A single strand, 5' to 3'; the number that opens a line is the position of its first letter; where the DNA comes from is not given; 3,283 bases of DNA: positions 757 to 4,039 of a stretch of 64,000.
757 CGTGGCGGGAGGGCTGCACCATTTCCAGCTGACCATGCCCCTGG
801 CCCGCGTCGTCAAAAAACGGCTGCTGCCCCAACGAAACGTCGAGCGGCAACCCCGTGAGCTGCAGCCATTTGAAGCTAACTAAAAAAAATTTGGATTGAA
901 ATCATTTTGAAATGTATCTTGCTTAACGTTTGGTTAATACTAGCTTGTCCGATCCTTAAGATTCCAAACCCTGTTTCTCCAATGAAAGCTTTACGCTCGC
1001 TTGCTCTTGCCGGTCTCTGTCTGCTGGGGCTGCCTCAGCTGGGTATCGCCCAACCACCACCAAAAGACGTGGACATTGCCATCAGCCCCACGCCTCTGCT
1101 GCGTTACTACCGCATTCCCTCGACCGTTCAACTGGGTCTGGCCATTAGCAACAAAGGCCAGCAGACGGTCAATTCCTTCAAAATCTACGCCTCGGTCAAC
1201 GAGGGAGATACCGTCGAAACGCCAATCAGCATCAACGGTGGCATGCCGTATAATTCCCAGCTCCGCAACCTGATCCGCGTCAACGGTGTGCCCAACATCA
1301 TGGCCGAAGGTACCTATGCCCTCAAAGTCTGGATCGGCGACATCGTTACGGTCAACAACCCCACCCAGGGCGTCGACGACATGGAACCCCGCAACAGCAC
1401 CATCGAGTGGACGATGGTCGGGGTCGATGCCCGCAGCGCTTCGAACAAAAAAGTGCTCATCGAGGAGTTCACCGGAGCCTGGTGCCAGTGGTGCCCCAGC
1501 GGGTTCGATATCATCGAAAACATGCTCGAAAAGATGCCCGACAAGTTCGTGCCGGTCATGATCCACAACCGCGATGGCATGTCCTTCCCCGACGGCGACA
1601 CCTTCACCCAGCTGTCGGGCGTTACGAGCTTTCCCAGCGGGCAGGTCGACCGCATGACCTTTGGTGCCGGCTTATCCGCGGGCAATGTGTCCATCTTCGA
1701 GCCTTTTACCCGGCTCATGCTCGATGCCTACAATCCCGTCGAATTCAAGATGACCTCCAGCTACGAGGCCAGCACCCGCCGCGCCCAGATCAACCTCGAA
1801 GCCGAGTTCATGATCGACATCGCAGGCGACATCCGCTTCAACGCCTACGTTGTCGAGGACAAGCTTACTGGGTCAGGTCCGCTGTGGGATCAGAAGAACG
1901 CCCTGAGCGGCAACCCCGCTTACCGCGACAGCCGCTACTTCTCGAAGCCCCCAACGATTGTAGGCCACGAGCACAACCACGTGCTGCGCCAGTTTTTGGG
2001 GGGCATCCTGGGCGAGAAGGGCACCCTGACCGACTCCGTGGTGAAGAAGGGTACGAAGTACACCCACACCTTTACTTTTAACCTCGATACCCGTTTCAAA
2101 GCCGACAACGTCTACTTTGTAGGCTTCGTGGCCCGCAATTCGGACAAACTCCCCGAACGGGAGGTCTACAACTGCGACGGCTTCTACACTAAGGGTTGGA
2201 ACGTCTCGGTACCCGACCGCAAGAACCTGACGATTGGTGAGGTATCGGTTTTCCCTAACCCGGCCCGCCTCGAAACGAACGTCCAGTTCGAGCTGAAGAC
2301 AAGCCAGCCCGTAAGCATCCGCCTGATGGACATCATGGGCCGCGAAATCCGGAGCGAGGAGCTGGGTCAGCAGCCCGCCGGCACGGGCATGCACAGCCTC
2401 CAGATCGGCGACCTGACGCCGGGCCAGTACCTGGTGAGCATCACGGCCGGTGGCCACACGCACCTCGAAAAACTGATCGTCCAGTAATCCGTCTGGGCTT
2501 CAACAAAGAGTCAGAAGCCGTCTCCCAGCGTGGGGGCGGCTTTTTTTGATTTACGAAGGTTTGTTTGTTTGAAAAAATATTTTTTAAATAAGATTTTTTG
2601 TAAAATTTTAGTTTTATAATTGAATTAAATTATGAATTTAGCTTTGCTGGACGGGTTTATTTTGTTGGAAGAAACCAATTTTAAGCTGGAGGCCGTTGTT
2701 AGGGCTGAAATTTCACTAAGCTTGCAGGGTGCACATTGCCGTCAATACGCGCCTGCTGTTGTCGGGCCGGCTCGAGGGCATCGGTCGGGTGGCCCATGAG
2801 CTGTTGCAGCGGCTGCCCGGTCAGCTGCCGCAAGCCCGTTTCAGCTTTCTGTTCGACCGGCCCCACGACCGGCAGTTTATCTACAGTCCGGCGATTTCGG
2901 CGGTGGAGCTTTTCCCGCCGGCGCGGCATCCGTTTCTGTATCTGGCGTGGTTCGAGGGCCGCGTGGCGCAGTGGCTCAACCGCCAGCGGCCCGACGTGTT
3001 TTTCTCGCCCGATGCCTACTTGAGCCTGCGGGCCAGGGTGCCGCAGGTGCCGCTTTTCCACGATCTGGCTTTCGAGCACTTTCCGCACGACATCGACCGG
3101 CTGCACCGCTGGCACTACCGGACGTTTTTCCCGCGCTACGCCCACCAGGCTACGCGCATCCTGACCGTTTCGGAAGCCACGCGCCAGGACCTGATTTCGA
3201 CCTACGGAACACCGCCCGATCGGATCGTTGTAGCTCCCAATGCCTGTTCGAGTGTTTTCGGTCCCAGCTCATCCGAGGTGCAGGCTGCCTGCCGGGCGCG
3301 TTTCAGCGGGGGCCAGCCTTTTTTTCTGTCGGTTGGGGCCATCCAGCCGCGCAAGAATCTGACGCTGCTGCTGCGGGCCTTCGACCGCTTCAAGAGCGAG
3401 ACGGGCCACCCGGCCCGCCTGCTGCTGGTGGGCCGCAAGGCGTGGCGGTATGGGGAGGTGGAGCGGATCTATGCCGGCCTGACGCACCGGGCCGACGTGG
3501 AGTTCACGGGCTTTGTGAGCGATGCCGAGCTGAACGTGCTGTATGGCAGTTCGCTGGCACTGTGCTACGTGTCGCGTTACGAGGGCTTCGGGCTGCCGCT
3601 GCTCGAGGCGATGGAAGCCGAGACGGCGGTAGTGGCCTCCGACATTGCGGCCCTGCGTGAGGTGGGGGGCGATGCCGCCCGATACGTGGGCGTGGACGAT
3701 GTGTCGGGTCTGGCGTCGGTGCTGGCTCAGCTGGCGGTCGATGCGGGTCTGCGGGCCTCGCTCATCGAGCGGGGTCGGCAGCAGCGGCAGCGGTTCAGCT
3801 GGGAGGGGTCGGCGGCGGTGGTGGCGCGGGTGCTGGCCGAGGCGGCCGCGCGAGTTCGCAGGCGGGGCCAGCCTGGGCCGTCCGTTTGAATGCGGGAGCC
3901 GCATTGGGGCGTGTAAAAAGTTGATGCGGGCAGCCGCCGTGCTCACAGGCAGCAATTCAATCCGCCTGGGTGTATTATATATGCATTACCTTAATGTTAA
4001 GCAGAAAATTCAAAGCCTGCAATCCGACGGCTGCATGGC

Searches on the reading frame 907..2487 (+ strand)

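Call 25: search_protein_families(library=pfam, proteins=[window:907-2487:+], max_evalue=0.00001)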
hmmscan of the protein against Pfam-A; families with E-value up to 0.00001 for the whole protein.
window:907-2487:+ (526 aa): 2 families
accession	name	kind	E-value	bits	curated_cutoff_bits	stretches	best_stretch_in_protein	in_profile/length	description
PF11551.14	Omp28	-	2.4e-18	67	34.9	1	231-422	2-161/171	Outer membrane protein Omp28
PF18962.6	Por_Secre_tail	-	2.8e-10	40.8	27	1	448-525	1-75/75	Secretion system C-terminal sorting domain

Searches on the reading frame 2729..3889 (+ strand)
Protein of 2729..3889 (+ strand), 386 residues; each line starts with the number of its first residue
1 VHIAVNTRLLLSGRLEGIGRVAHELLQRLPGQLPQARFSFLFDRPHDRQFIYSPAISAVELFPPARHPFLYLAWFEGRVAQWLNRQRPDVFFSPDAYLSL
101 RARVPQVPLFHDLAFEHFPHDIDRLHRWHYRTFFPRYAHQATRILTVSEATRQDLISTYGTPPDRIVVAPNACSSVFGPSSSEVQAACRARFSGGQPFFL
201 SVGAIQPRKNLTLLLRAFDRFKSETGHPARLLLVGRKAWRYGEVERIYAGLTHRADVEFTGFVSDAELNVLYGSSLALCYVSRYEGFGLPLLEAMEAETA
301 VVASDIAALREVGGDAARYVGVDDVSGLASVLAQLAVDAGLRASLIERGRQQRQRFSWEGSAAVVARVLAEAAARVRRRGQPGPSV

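Call 25: search_protein_families(library=pfam, proteins=[window:2729-3889:+], max_evalue=0.00001)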
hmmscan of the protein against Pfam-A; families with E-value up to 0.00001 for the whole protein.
window:2729-3889:+ (386 aa): 5 families
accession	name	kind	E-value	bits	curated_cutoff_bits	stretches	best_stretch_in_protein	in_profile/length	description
PF00534.26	Glycos_transf_1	-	2.2e-27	96.1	26.4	1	193-351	12-171/172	Glycosyl transferases group 1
PF13692.12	Glyco_trans_1_4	-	3.8e-22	79.5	27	1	197-336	2-140/142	Glycosyl transferases group 1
PF13439.12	Glyco_transf_4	-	8.8e-17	62.1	28.5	1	17-172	3-165/170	Glycosyltransferase Family 4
PF13579.12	Glyco_trans_4_4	-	1.6e-10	42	29.7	1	17-171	2-157/158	Glycosyl transferase 4-like domain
PF20706.3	GT4-conflict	-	1.2e-06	28.3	26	1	177-305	179-312/385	Family 4 Glycosyltransferase in conflict systems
